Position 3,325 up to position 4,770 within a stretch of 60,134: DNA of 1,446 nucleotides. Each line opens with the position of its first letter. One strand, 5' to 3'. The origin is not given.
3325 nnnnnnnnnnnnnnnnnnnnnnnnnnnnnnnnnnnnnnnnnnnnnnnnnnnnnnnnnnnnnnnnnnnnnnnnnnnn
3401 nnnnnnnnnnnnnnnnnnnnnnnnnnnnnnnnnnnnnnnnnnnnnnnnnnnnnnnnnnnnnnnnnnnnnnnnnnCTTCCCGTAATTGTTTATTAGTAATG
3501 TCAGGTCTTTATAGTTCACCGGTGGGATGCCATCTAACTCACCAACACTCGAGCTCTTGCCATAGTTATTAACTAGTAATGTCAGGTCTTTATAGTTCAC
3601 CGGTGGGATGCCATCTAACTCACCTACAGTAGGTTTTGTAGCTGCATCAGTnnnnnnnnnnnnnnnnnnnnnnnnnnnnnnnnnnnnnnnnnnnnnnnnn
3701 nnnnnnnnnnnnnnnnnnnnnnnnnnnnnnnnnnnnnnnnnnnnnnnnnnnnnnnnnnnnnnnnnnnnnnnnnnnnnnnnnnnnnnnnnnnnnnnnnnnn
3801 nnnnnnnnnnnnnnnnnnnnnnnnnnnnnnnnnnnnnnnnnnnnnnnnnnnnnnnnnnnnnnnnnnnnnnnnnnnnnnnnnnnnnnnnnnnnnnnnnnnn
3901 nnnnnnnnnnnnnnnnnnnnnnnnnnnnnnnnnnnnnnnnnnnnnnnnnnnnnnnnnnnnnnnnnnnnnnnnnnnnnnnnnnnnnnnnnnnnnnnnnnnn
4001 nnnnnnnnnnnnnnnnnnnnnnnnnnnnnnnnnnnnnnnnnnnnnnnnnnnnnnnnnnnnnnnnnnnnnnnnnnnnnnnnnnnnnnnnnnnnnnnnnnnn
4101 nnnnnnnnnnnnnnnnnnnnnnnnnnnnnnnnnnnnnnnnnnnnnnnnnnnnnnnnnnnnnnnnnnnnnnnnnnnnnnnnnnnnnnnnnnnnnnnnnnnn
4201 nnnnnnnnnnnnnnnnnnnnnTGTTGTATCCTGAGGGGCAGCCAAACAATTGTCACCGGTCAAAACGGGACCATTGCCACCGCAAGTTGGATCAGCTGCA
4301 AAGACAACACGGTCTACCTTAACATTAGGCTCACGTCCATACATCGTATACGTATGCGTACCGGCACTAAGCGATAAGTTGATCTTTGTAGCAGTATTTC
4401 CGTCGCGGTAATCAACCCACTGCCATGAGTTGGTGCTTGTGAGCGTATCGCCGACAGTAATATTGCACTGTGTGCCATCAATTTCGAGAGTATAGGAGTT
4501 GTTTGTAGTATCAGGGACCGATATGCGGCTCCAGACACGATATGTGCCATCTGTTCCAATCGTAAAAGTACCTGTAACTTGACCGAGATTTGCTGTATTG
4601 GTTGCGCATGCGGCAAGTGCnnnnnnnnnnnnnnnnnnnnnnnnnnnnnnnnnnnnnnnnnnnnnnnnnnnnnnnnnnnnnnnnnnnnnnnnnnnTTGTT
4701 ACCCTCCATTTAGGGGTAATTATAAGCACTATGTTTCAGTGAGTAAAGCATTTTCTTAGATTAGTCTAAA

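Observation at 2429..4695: Cohesin-like membrane anchor plus dockerin-like CBM/FN3 protein inserted between fusA and tuf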

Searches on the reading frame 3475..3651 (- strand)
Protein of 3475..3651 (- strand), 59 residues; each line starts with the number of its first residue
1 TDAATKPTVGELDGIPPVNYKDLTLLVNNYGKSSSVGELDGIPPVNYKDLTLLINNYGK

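Call 5: search_protein_families(library=pfam, proteins=[window:3475-3651:-], max_evalue=10)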
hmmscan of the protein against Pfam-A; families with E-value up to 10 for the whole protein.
seq(59 aa): 1 family
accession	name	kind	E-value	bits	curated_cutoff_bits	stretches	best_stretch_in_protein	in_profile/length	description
PF20268.4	SBDS_C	-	0.0089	16.4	27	1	15-33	44-62/71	SBDS protein, C-terminal domain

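Call 66: search_protein_representatives(protein=window:3475-3651:-)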
Query: 59 residues. Proteins with E-value up to 0.001 (for the whole library): 67; up to 1e-10: 5; up to 1e-30: 0. The best 67 are listed.
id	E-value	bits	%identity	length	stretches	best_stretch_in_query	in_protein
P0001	3.9e-30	118.2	100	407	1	1-59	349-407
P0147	1.6e-13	66.1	31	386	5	7-55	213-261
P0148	7.7e-13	64.0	30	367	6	9-58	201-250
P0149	1.3e-11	60.1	30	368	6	7-58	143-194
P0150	6.0e-11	58.1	28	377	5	8-58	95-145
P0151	2.1e-10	56.3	40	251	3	2-57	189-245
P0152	3.8e-08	49.2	37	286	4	4-57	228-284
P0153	5.8e-08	48.7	36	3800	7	8-49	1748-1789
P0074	1.4e-07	47.5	49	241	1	1-59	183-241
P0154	1.8e-07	47.1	38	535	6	17-59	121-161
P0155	5.4e-07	45.7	46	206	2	9-59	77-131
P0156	6.2e-07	45.5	34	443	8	8-58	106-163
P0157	6.9e-07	45.3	40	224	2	1-56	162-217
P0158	1.2e-06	44.6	39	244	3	9-59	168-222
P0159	1.4e-06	44.3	35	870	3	7-58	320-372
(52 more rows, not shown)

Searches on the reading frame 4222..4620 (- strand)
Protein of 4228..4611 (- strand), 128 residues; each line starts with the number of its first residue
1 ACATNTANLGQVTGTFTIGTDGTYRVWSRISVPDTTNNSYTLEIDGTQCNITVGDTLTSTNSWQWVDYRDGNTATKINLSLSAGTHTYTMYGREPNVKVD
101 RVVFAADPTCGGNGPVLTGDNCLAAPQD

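Call 5: search_protein_families(library=pfam, proteins=[window:4228-4611:-], max_evalue=10)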
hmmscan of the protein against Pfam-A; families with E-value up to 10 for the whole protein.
seq(128 aa): 2 families
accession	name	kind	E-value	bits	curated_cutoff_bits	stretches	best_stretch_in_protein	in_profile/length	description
PF17829.7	GH115_C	-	0.00089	19.6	24.1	1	20-104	66-158/172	Glycosyl hydrolase family 115 C-terminal domain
PF18573.7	BclA_C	-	0.11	12.8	38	1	13-64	37-88/128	BclA C-terminal domain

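Call 20: search_solved_structures(query=window:4228-4611:-, max_evalue=10, show_alignments=2)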
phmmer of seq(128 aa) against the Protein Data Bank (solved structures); distinct sequences matched with E-value up to 10: 1.
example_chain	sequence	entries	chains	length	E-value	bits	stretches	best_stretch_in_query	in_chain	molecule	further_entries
5e94_B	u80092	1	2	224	2.9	11.3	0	48-84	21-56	Antibody Fab fragment heavy chain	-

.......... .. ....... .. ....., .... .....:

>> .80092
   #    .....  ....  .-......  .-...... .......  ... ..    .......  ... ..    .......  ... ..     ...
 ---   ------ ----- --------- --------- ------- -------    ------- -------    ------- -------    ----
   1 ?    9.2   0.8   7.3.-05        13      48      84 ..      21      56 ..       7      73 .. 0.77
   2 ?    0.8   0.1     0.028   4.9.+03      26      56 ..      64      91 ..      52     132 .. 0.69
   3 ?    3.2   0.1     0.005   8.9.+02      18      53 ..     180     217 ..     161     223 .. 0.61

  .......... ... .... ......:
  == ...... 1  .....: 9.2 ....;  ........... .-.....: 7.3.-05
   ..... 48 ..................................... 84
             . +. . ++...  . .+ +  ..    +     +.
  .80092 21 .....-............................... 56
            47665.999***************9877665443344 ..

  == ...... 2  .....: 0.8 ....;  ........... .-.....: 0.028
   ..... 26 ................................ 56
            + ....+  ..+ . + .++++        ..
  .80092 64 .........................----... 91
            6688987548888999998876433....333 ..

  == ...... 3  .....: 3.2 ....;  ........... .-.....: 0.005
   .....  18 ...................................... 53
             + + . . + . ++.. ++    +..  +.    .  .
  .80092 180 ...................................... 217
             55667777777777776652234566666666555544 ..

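Call 52: predict_structure(alignment_id=A4)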
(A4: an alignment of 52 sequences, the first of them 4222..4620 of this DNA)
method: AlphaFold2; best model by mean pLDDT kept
length: 133 residues; sequences in the alignment: 52
mean_pLDDT: 89.2   pTM: 0.82
mean pLDDT of the five models: 89.2, 89.1, 88.9, 86.7, 84.9
residues with pLDDT >= 90: 94; 70-90: 26; 50-70: 8; < 50: 5
segments of 3 or more residues with pLDDT < 50: 130-133
pLDDT, mean of each block of 10 residues (from residue 1): 66 92 95 97 94 94 96 97 96 95 94 86 73 38
secondary structure, 60 per line:
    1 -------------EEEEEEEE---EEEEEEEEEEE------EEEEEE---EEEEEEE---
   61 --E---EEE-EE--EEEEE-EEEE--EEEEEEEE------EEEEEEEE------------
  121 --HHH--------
elements in order: E14-21 E25-35 E42-47 E51-57 E67-69 E75-79 E81-84 E87-94 E101-108

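Call 55: fold_search(model_id=the predicted structure, library=pdb)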
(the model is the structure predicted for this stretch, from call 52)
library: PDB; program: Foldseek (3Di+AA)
matches with E <= 10: 1500; with E <= 0.001: 8
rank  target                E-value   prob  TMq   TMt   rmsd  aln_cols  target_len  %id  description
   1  3wno_A                3.9e-04  1.00  0.54  0.11   3.4       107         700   19  D308A mutant of Bacillus circulans T-3040 cycloisomaltooligosaccharide glucanotransferase complexed with cycloisomalto (released 2014-02-05)
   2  3wnp_A                4.3e-04  1.00  0.55  0.12   3.7       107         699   19  D308A, F268V, D469Y, A513V, and Y515S quintuple mutant of Bacillus circulans T-3040 cycloisomaltooligosaccharide gluca (released 2014-02-05)
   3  3wnn_B                5.7e-04  1.00  0.55  0.12   3.4       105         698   19  D308A mutant of Bacillus circulans T-3040 cycloisomaltooligosaccharide glucanotransferase complexed with isomaltooctao (released 2014-02-05)
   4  3wnk                  6.4e-04  1.00  0.55  0.11   2.9       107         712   19  Crystal Structure of Bacillus circulans T-3040 cycloisomaltooligosaccharide glucanotransferase (released 2014-02-05)
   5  3wnn_A                6.8e-04  1.00  0.55  0.12   3.3       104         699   19  D308A mutant of Bacillus circulans T-3040 cycloisomaltooligosaccharide glucanotransferase complexed with isomaltooctao (released 2014-02-05)
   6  5x7g                  7.2e-04  1.00  0.54  0.12   2.9       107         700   19  Crystal Structure of Paenibacillus sp. 598K cycloisomaltooligosaccharide glucanotransferase (released 2017-04-26)
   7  5wvp                  8.0e-04  1.00  0.55  0.09   2.2        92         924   16  Expression, characterization and crystal structure of a novel beta-glucosidase from Paenibacillus barengoltzii (released 2018-01-31)
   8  3wnl_A                8.9e-04  1.00  0.53  0.11   3.5       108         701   18  D308A mutant of Bacillus circulans T-3040 cycloisomaltooligosaccharide glucanotransferase complexed with isomaltohexao (released 2014-02-05)
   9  5wug                  1.2e-03  1.00  0.48  0.08   3.8        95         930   15  Expression, characterization and crystal structure of a novel beta-glucosidase from Paenibacillus barengoltzii (released 2018-01-31)
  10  2cdp_C                1.3e-03  1.00  0.54  0.56   4.3       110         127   16  Structure of a CBM6 in complex with neoagarohexaose (released 2006-02-08)
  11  7byv_A                1.7e-03  1.00  0.48  0.17   3.7        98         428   16  Crystal structure of exo-beta-1,3-galactanase from Phanerochaete chrysosporium Pc1,3Gal43A E208Q with beta-1,3-galacto (released 2020-11-04)
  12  6ueh                  2.4e-03  1.00  0.51  0.16   8.1       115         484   14  Crystal structure of a ruminal GH26 endo-beta-1,4-mannanase (released 2020-03-11)
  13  2cdp_B                2.4e-03  1.00  0.42  0.43  10.6       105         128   16  Structure of a CBM6 in complex with neoagarohexaose (released 2006-02-08)
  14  2w46_B                2.6e-03  1.00  0.53  0.52   4.7       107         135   17  CBM35 from Cellvibrio japonicus Abf62 (released 2009-01-27)
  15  7ehg_C                3.2e-03  1.00  0.40  0.40   7.0       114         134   20  Crystal Structure of MiXBM (released 2022-03-30)
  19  2cdp_A                4.0e-03  1.00  0.52  0.50   3.0       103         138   16  Structure of a CBM6 in complex with neoagarohexaose (released 2006-02-08)
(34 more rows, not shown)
